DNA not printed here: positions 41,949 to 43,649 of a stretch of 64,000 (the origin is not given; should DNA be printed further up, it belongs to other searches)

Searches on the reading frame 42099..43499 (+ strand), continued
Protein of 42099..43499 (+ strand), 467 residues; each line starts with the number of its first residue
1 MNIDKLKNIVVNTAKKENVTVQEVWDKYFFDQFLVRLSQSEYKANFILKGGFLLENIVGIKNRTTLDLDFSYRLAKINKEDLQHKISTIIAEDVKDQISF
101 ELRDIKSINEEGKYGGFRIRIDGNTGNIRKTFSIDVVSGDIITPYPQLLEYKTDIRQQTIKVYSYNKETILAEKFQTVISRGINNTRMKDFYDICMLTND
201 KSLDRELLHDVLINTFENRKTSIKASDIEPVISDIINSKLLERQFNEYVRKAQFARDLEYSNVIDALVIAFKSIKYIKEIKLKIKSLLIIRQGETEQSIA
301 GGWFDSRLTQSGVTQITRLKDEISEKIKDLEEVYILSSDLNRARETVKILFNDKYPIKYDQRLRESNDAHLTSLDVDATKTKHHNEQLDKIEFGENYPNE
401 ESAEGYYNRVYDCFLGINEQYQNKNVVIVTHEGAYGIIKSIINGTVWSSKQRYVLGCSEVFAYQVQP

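Call 22: find_related_loci(query=A1, collection=genome_contigs, flank=5000)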
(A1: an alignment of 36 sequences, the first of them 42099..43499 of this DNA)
Query A1 (467 aa) in genome_contigs; peptide patterns used: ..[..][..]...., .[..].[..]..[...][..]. (x = any residue, [..] = any of these).
600 stretches matched a pattern (row limit reached: there are more); 575 encode a relative of the query (tblastn E <= 1e-3); the best 80 are kept; 80 distinct loci.
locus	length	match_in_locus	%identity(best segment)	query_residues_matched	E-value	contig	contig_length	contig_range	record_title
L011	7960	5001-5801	36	1-267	7e-49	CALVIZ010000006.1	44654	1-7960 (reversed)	MAG: uncultured Bacilli bacterium isolate BRZ_PF__bin60 genome assembly, contig: BRZ_PF__NODE_965_length_44654_cov_6.050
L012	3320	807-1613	37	1-267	6e-49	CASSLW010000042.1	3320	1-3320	MAG: uncultured Clostridia bacterium isolate extra-ERR2136560.35_1677762861 genome assembly, contig: NODE_4297_length_33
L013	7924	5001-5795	35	1-263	2e-46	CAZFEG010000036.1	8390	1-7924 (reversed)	MAG TPA_asm: uncultured Methanosarcinales archaeon isolate binchicken_co181_387 genome assembly, contig: NODE_17793_leng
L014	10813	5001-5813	36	1-269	3e-46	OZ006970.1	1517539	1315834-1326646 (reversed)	MAG: uncultured Bacilli bacterium isolate pooled_contig_53442_metaflye_circ MAG genome assembly, chromosome: 1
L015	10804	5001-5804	36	2-267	1e-45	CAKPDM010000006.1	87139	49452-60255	MAG: uncultured Bacilli bacterium isolate REFINED_METABAT215_TOP10_CONTIGS_1500_ASSEMBLY_K77_MERGED__Hadza_MoBio_hadza-I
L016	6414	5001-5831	36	1-278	1e-45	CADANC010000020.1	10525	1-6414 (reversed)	MAG: uncultured Erysipelotrichaceae bacterium isolate RUG13444 genome assembly, contig: RUG13444_asm_20, whole genome sh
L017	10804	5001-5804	35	2-267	2e-45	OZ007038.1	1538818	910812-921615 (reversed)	MAG: uncultured Bacilli bacterium isolate 6755_HET_CTRL_contig_17442_metaflye_circ MAG genome assembly, chromosome: 1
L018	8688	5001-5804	35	2-267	5e-45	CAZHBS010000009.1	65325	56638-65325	MAG TPA_asm: uncultured Muribaculaceae bacterium isolate SRP287540_co1_193 genome assembly, contig: NODE_350_length_6532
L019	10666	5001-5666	41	2-221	4e-45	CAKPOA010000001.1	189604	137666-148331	MAG: uncultured Clostridia bacterium isolate REFINED_METABAT215_TOP10_CONTIGS_1500_ASSEMBLY_K77_MERGED__Hadza_MoBio_hadz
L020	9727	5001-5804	35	2-267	8e-45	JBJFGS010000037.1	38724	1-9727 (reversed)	MAG: Candidatus Coprovivens sp. isolate PUUB45_bin.013 NODE_558_length_38724_cov_20.574983, whole genome shotgun sequenc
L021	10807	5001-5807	40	1-267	2e-44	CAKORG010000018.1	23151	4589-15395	MAG: uncultured Bacilli bacterium isolate REFINED_METABAT215_TOP10_CONTIGS_1500_ASSEMBLY_K77_MERGED__Hadza_MoBio_hadza-E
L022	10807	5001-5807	32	2-267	7e-44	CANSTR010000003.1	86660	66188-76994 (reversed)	MAG TPA_asm: uncultured Clostridia bacterium isolate SRR15730559_bin.57_metawrap_v1.3_MAG genome assembly, contig: NODE.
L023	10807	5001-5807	34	1-267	8e-44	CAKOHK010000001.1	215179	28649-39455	MAG: uncultured Bacilli bacterium isolate REFINED_METABAT215_TOP10_CONTIGS_1500_ASSEMBLY_K77_MERGED__Hadza_MoBio_hadza-A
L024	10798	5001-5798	37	1-267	3e-43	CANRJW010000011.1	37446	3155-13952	MAG: uncultured Bacilli bacterium isolate Lapin-021__bin68 genome assembly, contig: Lapin-021__NODE_1274_length_37446_co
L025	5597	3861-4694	33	2-284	4e-43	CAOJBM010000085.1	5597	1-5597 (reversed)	MAG TPA_asm: uncultured Tenericutes bacterium isolate SRR19759446_bin.44_metawrap_v1.3_MAG genome assembly, contig: NODE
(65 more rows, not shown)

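Call 29: search_protein_representatives(alignment_id=A1)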
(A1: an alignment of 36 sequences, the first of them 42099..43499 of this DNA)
Query: 36 sequences, 464 profile positions. Proteins with E-value up to 0.001 (for the whole library): 52196; up to 1e-10: 17373; up to 1e-30: 1395. The best 150 are listed.
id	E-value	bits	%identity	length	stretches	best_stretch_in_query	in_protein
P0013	6.5e-216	734.0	-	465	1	1-463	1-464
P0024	1.1e-185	634.4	-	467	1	1-461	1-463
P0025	2.2e-182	623.5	-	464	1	1-462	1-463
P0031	3.1e-179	613.1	-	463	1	1-461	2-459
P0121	2.2e-164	564.1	-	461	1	1-462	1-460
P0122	5.1e-154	529.9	-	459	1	1-460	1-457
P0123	3.3e-138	477.8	-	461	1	1-461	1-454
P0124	4.3e-127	441.1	-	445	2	1-368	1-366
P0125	3.1e-124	431.7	-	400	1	63-461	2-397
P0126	2.4e-116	405.7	-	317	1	159-463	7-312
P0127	1.6e-104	366.8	-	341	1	66-404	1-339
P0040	3.4e-104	365.7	-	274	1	1-276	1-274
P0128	2.0e-100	353.2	-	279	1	188-461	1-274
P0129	2.0e-97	343.4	-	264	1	208-462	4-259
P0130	5.5e-96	338.6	-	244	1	1-243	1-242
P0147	2.2e-72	260.8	-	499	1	3-271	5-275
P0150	2.9e-72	260.4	-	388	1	3-278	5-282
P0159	1.8e-70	254.5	-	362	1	4-272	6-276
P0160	1.8e-70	254.5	-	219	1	250-462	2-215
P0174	2.5e-68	247.4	-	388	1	4-273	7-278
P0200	1.8e-66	241.3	-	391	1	4-278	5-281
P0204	3.3e-66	240.5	-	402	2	165-462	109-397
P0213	1.0e-65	238.8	-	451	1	4-258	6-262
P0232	3.9e-64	233.6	-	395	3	285-460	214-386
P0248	1.7e-63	231.5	-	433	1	4-240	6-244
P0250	1.9e-63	231.3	-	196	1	284-463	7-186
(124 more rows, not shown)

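Call 30: search_protein_families(library=pfam, proteins=[P0147, P0150, P0174, P0200, P0213, P0248, P0232, P0204, P0159, P0250], max_evalue=0.01)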
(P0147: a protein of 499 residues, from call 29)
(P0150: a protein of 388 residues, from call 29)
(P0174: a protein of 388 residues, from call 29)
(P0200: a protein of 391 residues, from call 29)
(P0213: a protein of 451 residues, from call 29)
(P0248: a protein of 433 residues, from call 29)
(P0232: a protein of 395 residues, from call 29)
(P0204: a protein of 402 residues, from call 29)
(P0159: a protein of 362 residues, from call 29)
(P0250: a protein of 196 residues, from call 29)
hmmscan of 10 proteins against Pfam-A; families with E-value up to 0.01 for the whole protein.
P0147 (499 aa): 2 families
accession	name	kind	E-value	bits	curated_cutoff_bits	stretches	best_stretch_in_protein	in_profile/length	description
PF08843.17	AbiEii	-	5.9e-44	151.2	22.5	1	34-267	1-235/238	Nucleotidyl transferase AbiEii toxin, Type IV TA system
PF14062.11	DUF4253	-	3.5e-30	104.7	27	1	394-499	2-109/109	Domain of unknown function (DUF4253)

P0150 (388 aa): 1 family
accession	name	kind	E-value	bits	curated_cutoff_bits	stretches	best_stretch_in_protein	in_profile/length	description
PF08843.17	AbiEii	-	3.9e-44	151.8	22.5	1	34-266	1-234/238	Nucleotidyl transferase AbiEii toxin, Type IV TA system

P0174 (388 aa): 1 family
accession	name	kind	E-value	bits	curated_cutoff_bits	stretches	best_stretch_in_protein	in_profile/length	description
PF08843.17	AbiEii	-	2.7e-42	145.8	22.5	1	35-267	1-234/238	Nucleotidyl transferase AbiEii toxin, Type IV TA system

P0200 (391 aa): 1 family
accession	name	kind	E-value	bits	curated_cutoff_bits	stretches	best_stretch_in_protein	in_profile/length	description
PF08843.17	AbiEii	-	6.2e-39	134.8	22.5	1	33-265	1-234/238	Nucleotidyl transferase AbiEii toxin, Type IV TA system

P0213 (451 aa): 3 families
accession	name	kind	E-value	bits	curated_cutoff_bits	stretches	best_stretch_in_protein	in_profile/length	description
PF08843.17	AbiEii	-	4.7e-40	138.5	22.5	1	34-257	1-224/238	Nucleotidyl transferase AbiEii toxin, Type IV TA system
PF04607.23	RelA_SpoT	-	4.4e-34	117.6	27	1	290-410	1-111/113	Region found in RelA / SpoT proteins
PF14603.12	hSH3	-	0.00013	22.9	25.7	1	218-274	23-79/90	Helically-extended SH3 domain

P0248 (433 aa): 3 families
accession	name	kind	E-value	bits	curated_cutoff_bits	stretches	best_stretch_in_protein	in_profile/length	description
PF08843.17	AbiEii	-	7.1e-37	128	22.5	1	34-233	1-206/238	Nucleotidyl transferase AbiEii toxin, Type IV TA system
PF00984.24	UDPG_MGDP_dh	-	8.2e-16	58.3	25.4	1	240-308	23-93/94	UDP-glucose/GDP-mannose dehydrogenase family, central domain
PF03720.21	UDPG_MGDP_dh_C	-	4.2e-10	40.4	30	1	344-421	1-81/103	UDP-glucose/GDP-mannose dehydrogenase family, UDP binding domain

P0232 (395 aa): 1 family
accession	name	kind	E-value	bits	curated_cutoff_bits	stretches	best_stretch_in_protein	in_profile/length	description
PF00300.27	His_Phos_1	-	2.5e-35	122.3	21.7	1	216-388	1-179/194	Histidine phosphatase superfamily (branch 1)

P0204 (402 aa): 2 families
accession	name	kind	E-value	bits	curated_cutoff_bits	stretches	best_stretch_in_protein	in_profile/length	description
PF00300.27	His_Phos_1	-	2.4e-31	109.3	21.7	1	225-398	1-180/194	Histidine phosphatase superfamily (branch 1)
PF08843.17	AbiEii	-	5.9e-06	26.8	22.5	1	106-198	133-217/238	Nucleotidyl transferase AbiEii toxin, Type IV TA system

P0159 (362 aa): 4 families
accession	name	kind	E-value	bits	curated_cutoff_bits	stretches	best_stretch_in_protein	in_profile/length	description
PF08843.17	AbiEii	-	6.4e-41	141.3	22.5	1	34-261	1-228/238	Nucleotidyl transferase AbiEii toxin, Type IV TA system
PF03641.19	Lysine_decarbox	-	1.3e-21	77.6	27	1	275-356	46-127/131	Possible lysine decarboxylase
PF14603.12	hSH3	-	0.00058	20.8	25.7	0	218-260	23-65/90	Helically-extended SH3 domain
PF16901.10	DAO_C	-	0.0017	18.6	31.4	1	231-304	43-117/126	C-terminal domain of alpha-glycerophosphate oxidase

P0250 (196 aa): 1 family
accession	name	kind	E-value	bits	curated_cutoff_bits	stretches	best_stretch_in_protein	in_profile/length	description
PF00300.27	His_Phos_1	-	1.6e-35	123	21.7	1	10-187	1-181/194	Histidine phosphatase superfamily (branch 1)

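Call 31: predict_structure(alignment_id=A1)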
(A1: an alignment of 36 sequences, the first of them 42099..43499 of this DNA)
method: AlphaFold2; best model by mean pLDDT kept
length: 467 residues; sequences in the alignment: 36
mean_pLDDT: 88.1   pTM: 0.87
mean pLDDT of the five models: 88.1, 87.2, 83.0, 82.8, 81.2
residues with pLDDT >= 90: 262; 70-90: 178; 50-70: 23; < 50: 4
segments of 3 or more residues with pLDDT < 50: 110-112
pLDDT, mean of each block of 10 residues (from residue 1): 84 86 87 94 91 75 68 80 94 89 85 73 91 87 89 86 94 96 92 93 93 93 95 96 94 85 96 94 93 86 86 94 86 93 95 90 86 76 71 75 91 96 94 93 92 86 74
secondary structure, 60 per line:
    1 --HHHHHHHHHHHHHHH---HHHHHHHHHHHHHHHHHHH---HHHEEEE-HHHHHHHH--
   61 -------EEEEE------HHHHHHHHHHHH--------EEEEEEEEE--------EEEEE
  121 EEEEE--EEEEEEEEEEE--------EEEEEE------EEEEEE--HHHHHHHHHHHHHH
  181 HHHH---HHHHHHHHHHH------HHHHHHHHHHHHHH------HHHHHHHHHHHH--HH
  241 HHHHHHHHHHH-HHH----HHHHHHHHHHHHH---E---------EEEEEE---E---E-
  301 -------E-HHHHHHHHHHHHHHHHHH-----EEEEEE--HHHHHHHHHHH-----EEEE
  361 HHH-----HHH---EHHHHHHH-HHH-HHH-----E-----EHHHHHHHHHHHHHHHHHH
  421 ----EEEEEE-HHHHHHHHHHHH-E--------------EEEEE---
elements in order: H3-17 H21-39 E46-49 H51-58 E68-72 H79-90 E99-107 E116-125 E128-138 E147-152 E159-164 H167-184 H188-198 H205-218 H225-236 H239-251 H260-272 E286-291 H310-327 E333-338 H341-351 E357-360 H376-382 H403-420 E425-430 H432-443 E460-464

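Call 34: fold_search(model_id=the predicted structure, library=pdb)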
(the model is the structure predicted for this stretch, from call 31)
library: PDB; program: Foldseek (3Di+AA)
matches with E <= 10: 1388; with E <= 0.001: 208
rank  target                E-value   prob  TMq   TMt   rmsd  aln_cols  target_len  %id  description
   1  4pz9_B                1.2e-08  1.00  0.30  0.63   3.3       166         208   21  The native structure of mycobacterial glucosyl-3-phosphoglycerate phosphatase Rv2419c (released 2014-06-11)
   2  4ij6_B                1.7e-08  1.00  0.33  0.71   3.1       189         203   21  Crystal Structure of a Novel-type Phosphoserine Phosphatase Mutant (H9A) from <i>Hydrogenobacter thermophilus</i> TK-6 (released 2013-03-20)
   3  6j7p                  1.8e-08  1.00  0.46  0.70   4.3       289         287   16  Crystal structure of toxin TglT (unusual type guanylyltransferase-like toxin, Rv1045) mutant E146Q co-expressed with Tak (released 2020-05-13)
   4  4pz9_A                1.9e-08  1.00  0.29  0.59   3.4       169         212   22  The native structure of mycobacterial glucosyl-3-phosphoglycerate phosphatase Rv2419c (released 2014-06-11)
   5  7xb9_B                1.9e-08  1.00  0.33  0.64   4.4       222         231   17  Phosphoglycerate mutase 1 complexed with a covalent inhibitor (released 2023-09-27)
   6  6m1x_D                2.1e-08  1.00  0.32  0.70   3.8       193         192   19  Crystal structure of Phosphoserine Phosphatase in complex with 3-Phosphoglyceric Acid from Entamoeba histolytica (released 2021-03-03)
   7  4ij5_A                2.3e-08  1.00  0.32  0.68   3.0       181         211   21  Crystal Structure of a Novel-type Phosphoserine Phosphatase from <i>Hydrogenobacter thermophilus</i> TK-6 (released 2013-03-20)
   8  6j7s                  2.4e-08  1.00  0.41  0.63   8.5       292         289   15  Crystal structure of toxin TglT (unusual type guanylyltransferase-like toxin, Rv1045) wild type protein from Mycobacteri (released 2020-05-13)
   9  1h2e                  2.7e-08  1.00  0.33  0.71   3.1       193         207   22  BACILLUS STEAROTHERMOPHILUS PHOE (previously known as yhfr) in complex with phosphate (released 2002-08-12)
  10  8xhr_A                3.0e-08  1.00  0.40  0.62   8.7       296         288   15  Crystal structure of Mycobacterium tuberculosis MenT3 bound with CTP (released 2024-02-28)
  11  2dwo                  3.0e-08  1.00  0.33  0.35  13.0       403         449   13  PFKFB3 in complex with ADP and PEP (released 2007-07-03)
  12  5htk_A                3.0e-08  1.00  0.32  0.35  15.1       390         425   13  Human Heart 6-Phosphofructo-2-Kinase/Fructose-2,6-Bisphosphatase (PFKFB2) (released 2016-11-16)
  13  4ij6_A                3.6e-08  1.00  0.34  0.72   3.0       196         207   20  Crystal Structure of a Novel-type Phosphoserine Phosphatase Mutant (H9A) from <i>Hydrogenobacter thermophilus</i> TK-6 (released 2013-03-20)
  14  5htk_B                3.6e-08  1.00  0.32  0.36  13.6       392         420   14  Human Heart 6-Phosphofructo-2-Kinase/Fructose-2,6-Bisphosphatase (PFKFB2) (released 2016-11-16)
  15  5zkk_A                3.8e-08  1.00  0.33  0.71   3.3       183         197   18  Crystal structure of Phosphoserine phosphatase from Entamoeba histolytica (released 2019-04-03)
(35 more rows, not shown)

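Call 42: search_solved_structures(query=A1, max_evalue=1, show_alignments=0)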
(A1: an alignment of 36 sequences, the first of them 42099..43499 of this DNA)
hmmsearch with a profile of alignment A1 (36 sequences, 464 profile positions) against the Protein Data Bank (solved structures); distinct sequences matched with E-value up to 1: 97 (the best 60 are shown).
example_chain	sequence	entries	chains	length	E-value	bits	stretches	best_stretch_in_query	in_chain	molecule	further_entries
9hlo_B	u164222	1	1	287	7.5e-75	255.7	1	1-279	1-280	Abortive infection protein AbiGII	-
4ij5_A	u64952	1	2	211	1.4e-20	76.8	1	286-458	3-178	Phosphoserine phosphatase 1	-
4ij6_A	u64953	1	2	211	3.3e-19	72.2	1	286-458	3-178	Phosphoserine phosphatase 1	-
3hjg_A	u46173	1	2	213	8.7e-19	70.9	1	282-453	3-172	Putative alpha-ribazole-5'-phosphate phosphatase CobC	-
6nru_A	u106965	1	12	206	1.3e-18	70.2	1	284-445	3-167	CobC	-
6e4b_A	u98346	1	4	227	7.9e-18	67.7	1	280-444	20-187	Adenosylcobalamin/alpha-ribazole phosphatase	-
9mmh_A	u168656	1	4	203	1.6e-16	63.4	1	285-456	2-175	Phosphoglycerate mutase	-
9nv5_A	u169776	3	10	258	2.5e-15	59.5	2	280-383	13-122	Phosphoglycerate mutase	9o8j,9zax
1fzt_A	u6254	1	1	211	2.7e-15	59.3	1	284-437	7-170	PHOSPHOGLYCERATE MUTASE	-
1ebb_A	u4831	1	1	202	5.7e-15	58.3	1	286-438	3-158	PHOSPHATASE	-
1h2e_A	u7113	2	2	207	6.2e-15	58.2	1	286-438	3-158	PHOSPHATASE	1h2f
5htk_A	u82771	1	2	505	1.2e-13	53.9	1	247-437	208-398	6-phosphofructo-2-kinase/fructose-2,6-bisphosphatase 2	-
6ic0_A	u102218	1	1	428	2.3e-13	53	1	273-437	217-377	6-phosphofructo-2-kinase/fructose-2,6-bisphosphatase 3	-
6iby_A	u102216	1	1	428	2.3e-13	53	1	273-437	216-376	6-phosphofructo-2-kinase/fructose-2,6-bisphosphatase 3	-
6ibx_A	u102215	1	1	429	2.3e-13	53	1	273-437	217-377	6-phosphofructo-2-kinase/fructose-2,6-bisphosphatase 3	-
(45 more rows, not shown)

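Call 45: find_encoding_contigs(protein=P0032, flank=4000, max_places=3)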
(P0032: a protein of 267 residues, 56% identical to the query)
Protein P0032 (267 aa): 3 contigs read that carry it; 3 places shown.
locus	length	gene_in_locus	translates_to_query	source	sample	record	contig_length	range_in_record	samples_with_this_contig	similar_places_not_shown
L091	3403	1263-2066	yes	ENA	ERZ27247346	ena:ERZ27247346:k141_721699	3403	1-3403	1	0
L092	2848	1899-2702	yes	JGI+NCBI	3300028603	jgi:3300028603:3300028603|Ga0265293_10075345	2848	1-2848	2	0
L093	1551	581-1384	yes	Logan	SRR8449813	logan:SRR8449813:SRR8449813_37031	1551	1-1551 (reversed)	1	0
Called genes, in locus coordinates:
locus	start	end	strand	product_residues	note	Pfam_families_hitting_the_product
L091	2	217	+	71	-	?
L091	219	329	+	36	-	-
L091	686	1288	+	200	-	PF13338:AbiEi_4 (weak)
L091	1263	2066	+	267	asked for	PF08843:AbiEii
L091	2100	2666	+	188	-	PF00300:His_Phos_1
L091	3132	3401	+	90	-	?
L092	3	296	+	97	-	?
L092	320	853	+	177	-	-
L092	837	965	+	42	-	-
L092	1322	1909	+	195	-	PF13338:AbiEi_4 (weak)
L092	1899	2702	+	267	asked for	PF08843:AbiEii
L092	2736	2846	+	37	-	?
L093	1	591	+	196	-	?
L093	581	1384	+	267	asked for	PF08843:AbiEii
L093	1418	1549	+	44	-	?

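Call 46: find_encoding_contigs(protein=P0039, flank=4000, max_places=2)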
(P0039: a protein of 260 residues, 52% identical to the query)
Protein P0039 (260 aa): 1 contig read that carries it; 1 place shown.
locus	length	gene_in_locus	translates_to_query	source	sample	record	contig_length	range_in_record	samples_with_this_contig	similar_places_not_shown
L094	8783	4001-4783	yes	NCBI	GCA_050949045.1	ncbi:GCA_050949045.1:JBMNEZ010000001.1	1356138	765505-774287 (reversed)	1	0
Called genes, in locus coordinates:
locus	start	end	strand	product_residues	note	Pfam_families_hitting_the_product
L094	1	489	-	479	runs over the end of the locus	PF04616:Glyco_hydro_43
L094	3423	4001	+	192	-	PF13338:AbiEi_4 (weak)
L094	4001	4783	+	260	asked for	PF08843:AbiEii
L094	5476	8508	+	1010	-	PF13855:LRR_8 (faint), PF13306:LRR_5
